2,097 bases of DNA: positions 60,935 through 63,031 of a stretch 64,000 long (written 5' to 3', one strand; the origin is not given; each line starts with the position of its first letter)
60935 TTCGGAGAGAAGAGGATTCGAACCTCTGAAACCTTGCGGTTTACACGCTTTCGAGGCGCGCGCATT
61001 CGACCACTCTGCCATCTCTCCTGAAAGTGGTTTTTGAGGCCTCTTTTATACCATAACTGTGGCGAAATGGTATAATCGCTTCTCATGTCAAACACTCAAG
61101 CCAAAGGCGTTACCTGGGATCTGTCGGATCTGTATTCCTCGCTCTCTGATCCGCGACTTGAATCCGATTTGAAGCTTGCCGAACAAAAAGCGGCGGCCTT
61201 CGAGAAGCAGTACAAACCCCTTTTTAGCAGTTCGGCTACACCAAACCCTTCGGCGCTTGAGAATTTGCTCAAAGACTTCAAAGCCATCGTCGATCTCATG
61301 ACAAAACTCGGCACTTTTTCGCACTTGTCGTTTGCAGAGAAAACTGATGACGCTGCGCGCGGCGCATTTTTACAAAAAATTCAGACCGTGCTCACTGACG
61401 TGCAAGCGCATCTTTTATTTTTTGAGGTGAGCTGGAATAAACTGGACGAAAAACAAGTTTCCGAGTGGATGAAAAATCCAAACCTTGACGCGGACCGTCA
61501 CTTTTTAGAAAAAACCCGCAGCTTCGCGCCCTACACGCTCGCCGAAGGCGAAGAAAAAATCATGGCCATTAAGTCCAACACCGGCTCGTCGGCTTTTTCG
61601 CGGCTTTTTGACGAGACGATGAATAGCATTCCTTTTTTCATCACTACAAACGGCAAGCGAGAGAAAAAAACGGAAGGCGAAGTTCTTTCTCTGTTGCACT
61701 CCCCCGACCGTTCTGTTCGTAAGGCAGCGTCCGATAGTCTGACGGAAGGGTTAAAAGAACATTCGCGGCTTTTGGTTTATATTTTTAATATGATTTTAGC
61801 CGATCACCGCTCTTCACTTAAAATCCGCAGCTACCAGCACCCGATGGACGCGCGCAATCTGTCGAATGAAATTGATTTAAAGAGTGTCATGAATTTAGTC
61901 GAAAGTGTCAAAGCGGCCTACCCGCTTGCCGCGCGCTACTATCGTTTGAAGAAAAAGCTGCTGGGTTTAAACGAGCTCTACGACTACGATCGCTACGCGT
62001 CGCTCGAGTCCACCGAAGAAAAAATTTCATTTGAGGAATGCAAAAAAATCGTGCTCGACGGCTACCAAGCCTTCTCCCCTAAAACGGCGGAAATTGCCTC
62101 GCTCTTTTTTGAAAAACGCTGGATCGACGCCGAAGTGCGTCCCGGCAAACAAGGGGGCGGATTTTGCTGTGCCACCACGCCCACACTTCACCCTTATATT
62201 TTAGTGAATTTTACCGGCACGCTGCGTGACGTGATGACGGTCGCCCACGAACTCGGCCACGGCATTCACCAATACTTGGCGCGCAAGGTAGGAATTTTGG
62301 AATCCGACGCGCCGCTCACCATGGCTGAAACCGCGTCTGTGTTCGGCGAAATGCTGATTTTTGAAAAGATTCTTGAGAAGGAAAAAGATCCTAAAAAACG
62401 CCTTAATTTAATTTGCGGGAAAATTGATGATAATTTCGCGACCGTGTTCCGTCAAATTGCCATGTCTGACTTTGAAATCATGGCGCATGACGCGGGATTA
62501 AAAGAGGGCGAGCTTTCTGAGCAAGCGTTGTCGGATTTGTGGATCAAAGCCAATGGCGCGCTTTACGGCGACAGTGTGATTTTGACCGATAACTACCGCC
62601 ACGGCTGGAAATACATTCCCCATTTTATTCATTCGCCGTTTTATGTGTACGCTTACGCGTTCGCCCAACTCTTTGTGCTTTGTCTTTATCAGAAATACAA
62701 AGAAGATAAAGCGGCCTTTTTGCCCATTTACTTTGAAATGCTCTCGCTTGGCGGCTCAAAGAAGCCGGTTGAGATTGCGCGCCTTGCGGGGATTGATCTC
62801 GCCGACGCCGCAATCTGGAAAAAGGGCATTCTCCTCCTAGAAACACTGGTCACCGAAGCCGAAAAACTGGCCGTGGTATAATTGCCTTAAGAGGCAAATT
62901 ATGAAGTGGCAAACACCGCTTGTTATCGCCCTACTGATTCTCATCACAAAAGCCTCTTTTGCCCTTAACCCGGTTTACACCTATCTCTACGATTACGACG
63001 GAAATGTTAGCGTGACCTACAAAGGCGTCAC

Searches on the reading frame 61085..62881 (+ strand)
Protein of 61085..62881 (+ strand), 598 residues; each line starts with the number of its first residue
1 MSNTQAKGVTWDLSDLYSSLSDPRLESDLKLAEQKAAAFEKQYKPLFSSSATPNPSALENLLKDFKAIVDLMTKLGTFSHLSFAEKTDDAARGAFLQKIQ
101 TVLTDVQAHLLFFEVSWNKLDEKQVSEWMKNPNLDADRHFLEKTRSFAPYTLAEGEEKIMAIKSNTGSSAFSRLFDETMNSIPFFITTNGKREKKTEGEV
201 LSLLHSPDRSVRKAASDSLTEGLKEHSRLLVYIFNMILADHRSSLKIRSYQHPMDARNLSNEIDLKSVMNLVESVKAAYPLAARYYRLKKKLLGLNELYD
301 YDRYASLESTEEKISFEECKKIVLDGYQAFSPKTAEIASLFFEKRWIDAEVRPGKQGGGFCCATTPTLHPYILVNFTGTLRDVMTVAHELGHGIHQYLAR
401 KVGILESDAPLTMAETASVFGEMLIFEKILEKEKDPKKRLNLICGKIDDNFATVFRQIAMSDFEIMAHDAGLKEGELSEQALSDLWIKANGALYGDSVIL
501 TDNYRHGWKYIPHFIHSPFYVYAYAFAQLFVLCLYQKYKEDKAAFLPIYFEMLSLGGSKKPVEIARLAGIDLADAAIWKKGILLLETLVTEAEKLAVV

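Call 34: search_protein_families(library=pfam, proteins=[window:61085-62881:+], max_evalue=0.00001)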
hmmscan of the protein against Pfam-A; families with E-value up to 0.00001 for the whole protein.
window:61085-62881:+ (598 aa): 2 families
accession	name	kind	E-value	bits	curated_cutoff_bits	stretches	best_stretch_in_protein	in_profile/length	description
PF01432.26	Peptidase_M3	-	1e-49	170.5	27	1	203-580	2-453/457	Peptidase family M3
PF08439.15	Peptidase_M3_N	-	2.4e-15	56.9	25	1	118-184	3-70/70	Oligopeptidase F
